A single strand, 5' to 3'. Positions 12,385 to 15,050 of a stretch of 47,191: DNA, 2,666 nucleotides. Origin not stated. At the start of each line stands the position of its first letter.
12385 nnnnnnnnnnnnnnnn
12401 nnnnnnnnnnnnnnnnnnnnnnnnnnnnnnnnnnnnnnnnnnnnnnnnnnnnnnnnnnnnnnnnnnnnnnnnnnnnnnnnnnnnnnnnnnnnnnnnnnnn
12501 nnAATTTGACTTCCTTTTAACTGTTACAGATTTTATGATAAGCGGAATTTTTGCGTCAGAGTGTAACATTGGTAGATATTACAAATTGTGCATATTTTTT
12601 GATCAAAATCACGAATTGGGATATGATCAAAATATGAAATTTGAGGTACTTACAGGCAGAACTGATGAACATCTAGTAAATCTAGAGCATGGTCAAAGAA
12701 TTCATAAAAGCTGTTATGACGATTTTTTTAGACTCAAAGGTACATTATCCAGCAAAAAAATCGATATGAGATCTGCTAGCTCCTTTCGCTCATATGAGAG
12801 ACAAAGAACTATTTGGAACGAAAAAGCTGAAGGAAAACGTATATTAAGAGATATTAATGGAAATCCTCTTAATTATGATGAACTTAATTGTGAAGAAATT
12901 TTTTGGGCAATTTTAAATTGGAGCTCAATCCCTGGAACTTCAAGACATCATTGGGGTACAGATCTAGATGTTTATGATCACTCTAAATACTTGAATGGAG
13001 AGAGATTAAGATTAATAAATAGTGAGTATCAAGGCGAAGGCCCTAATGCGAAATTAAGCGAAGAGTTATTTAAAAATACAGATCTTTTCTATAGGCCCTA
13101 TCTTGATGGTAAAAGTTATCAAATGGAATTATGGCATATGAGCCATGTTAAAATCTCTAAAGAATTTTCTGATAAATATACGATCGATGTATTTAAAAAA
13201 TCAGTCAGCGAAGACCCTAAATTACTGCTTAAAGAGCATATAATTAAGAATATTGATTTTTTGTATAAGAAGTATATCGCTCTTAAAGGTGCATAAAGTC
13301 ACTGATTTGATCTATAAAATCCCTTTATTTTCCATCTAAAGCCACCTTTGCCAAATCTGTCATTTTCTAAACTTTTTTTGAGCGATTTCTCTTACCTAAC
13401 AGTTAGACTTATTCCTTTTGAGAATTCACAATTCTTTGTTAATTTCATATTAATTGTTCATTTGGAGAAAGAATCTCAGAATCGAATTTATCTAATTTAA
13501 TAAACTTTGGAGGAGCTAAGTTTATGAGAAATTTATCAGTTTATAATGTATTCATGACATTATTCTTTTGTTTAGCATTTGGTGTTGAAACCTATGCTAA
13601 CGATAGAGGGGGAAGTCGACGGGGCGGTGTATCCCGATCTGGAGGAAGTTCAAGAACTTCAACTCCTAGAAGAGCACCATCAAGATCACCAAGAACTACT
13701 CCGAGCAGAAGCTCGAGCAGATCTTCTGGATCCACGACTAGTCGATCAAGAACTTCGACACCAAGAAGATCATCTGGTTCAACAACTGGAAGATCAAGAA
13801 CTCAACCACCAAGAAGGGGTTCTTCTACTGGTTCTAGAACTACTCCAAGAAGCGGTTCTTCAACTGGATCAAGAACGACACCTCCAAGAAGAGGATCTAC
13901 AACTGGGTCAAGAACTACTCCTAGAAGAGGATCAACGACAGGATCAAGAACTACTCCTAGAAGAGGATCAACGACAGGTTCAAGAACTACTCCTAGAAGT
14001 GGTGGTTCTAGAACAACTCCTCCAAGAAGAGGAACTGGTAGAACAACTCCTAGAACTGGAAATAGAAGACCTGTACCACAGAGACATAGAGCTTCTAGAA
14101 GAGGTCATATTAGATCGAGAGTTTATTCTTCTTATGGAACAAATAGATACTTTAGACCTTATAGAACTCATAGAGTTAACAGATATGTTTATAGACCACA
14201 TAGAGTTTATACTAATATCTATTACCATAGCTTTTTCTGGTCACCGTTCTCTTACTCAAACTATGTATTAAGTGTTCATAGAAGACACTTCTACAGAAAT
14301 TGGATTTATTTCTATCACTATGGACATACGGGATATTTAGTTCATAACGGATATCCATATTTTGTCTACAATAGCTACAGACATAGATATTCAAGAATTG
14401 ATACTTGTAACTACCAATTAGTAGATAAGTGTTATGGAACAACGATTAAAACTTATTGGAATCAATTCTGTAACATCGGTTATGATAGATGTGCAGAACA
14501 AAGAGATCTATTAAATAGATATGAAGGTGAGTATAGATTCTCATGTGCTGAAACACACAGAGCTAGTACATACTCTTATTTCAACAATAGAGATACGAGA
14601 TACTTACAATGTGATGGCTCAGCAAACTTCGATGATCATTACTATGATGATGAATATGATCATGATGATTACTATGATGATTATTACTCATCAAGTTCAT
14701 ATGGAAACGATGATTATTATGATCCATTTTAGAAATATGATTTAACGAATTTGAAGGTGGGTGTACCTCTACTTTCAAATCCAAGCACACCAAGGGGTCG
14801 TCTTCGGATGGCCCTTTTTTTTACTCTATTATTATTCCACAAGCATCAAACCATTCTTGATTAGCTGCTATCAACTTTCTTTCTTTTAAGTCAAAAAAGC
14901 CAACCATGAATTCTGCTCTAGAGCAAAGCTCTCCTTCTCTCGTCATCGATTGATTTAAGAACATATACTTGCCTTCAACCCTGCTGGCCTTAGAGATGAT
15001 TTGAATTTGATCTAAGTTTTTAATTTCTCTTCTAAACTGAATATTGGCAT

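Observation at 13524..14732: Secreted protein with RS/TP-type 12-residue tandem repeats, a Tyr/His/Arg aromatic block, a 6-Cys module and an Asp/Tyr acidic tail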

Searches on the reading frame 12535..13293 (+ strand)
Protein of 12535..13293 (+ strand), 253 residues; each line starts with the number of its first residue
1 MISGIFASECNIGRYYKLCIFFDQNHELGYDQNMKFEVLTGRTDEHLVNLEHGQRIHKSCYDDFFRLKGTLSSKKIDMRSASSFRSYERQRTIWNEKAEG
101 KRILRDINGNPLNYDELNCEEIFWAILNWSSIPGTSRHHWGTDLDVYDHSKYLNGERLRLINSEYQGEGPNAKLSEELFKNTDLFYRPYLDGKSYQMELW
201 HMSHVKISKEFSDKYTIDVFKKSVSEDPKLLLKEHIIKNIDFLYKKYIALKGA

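Call 13: search_protein_families(library=pfam, proteins=[window:12535-13293:+], max_evalue=0.001)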
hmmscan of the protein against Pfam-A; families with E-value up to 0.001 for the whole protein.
window:12535-13293:+ (253 aa): 1 family
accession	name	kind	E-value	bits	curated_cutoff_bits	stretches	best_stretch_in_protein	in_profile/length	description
PF02557.22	VanY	-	1.4e-19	70.6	25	1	55-205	3-130/132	D-alanyl-D-alanine carboxypeptidase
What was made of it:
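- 12631..13296 (+): Context marker: upstream VanY-like (M15) peptidase gene without a signal peptide. Pfam VanY, E = 1.4e-19 (call 13).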

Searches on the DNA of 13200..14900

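Call 54: search_rna_families(source=window, start=13200, end=14900, threshold=evalue, max_evalue=1)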
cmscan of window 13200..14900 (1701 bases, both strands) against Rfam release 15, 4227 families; matches with E-value up to 1: 2.
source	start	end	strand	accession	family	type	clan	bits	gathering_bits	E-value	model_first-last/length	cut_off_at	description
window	13474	13562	-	RF00475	snosnR69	Gene; snRNA; snoRNA; CD-box;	CL00051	25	50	0.2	1-94/94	no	Small nucleolar RNA snR69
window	14644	14691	+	RF01304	sR5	Gene; snRNA; snoRNA; CD-box;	-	16.7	40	0.59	1-53/53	no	Small nucleolar RNA sR5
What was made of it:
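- Tried and rejected: Rfam found nothing above noise (call 54).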

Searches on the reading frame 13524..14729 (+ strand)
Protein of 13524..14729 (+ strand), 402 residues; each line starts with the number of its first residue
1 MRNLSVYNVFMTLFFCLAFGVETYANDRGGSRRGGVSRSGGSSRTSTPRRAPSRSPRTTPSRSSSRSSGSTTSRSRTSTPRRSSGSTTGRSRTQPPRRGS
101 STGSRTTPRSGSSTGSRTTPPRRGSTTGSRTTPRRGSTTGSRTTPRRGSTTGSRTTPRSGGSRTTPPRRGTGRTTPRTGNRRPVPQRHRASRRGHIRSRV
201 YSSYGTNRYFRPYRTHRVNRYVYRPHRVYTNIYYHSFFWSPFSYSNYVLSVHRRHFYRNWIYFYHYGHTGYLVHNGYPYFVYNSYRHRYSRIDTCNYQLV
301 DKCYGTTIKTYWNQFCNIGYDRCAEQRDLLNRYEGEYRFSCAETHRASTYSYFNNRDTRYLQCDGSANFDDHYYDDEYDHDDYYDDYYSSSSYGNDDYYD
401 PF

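Call 5: search_protein_families(library=pfam, proteins=[window:13524-14729:+], max_evalue=10)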
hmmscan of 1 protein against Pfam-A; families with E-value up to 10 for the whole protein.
window:13524-14729:+ (402 aa): 0 families
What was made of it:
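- On SR / RS-domain splicing-factor-like proteins: There is no RRM or any other Pfam domain (call 5).
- Closest known: Aromatic beta-hairpin cell-wall/carbohydrate-binding repeats. Different: Pfam gives no match even at E <= 10 (call 5).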

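Call 7: find_homologous_proteins(query=window:13524-14729:+, max_evalue=0.01)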
Query window:13524-14729:+ (402 aa): 1 proteins with E <= 0.01 among 8000 candidates.
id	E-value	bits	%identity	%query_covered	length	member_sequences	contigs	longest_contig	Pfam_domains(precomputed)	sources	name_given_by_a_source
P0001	3.2e-18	84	41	38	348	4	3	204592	-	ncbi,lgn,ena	-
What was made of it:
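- Tried and rejected: The first search was swamped by low-complexity candidates (8000 scored, 1 hit; call 7).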

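Call 11: find_encoding_contigs(protein=P0001, flank=8000, max_places=6)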
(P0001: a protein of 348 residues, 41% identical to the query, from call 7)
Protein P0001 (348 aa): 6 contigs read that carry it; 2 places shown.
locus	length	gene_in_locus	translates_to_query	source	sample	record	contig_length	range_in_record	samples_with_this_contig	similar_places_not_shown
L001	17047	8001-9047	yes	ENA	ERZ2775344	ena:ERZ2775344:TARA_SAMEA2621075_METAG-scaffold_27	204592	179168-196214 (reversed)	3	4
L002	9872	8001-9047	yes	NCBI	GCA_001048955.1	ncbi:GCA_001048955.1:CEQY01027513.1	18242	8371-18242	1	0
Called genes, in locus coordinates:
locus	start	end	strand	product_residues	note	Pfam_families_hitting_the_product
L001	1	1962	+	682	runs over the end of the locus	PF03190:Thioredox_DsbH, PF13899:Thioredoxin_7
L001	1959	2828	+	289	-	PF02515:CoA_transf_3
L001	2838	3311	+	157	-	PF00254:FKBP_C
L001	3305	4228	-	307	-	PF13378:MR_MLE_C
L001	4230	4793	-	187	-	PF05708:Peptidase_C92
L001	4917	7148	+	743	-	-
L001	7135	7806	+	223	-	PF02557:VanY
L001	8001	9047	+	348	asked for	-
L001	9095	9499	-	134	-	PF13279:4HBT_2, PF03061:4HBT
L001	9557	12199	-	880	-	-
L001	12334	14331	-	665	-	PF25379:Adt-1 (faint)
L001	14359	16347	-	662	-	-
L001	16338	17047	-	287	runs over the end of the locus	-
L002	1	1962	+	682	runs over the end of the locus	PF03190:Thioredox_DsbH, PF13899:Thioredoxin_7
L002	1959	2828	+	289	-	PF02515:CoA_transf_3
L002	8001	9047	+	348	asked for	-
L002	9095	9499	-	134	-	PF13279:4HBT_2, PF03061:4HBT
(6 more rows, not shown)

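Call 46: list_cluster_members(proteins=[window:13524-14729:+, window:6144-7181:-, window:14821-15237:-])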
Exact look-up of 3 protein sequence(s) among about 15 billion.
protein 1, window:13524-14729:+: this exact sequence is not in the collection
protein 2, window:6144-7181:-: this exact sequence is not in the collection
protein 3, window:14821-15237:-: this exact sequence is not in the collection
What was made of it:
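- Tried and rejected: The window's own proteins are not in the protein collection, so the source genome could not be named (call 46).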

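Call 51: search_protein_families(library=ncbifam, proteins=[window:13524-14729:+, P0001], max_evalue=1)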
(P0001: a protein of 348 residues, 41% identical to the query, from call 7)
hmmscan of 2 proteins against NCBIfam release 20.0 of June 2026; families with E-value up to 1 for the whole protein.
window:13524-14729:+ (402 aa): 0 families

P0001 (348 aa): 0 families

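Call 75: search_protein_families(library=pfam, proteins=[P0001], max_evalue=10)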
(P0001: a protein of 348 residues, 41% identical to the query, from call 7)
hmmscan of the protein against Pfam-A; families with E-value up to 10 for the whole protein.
P0001 (348 aa): 1 family
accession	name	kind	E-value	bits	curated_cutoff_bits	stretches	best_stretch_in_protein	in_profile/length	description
PF22251.1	PFF1_TM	-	0.72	9.7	32.3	1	3-97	107-204/300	Vacuolar membrane protease, transmembrane domain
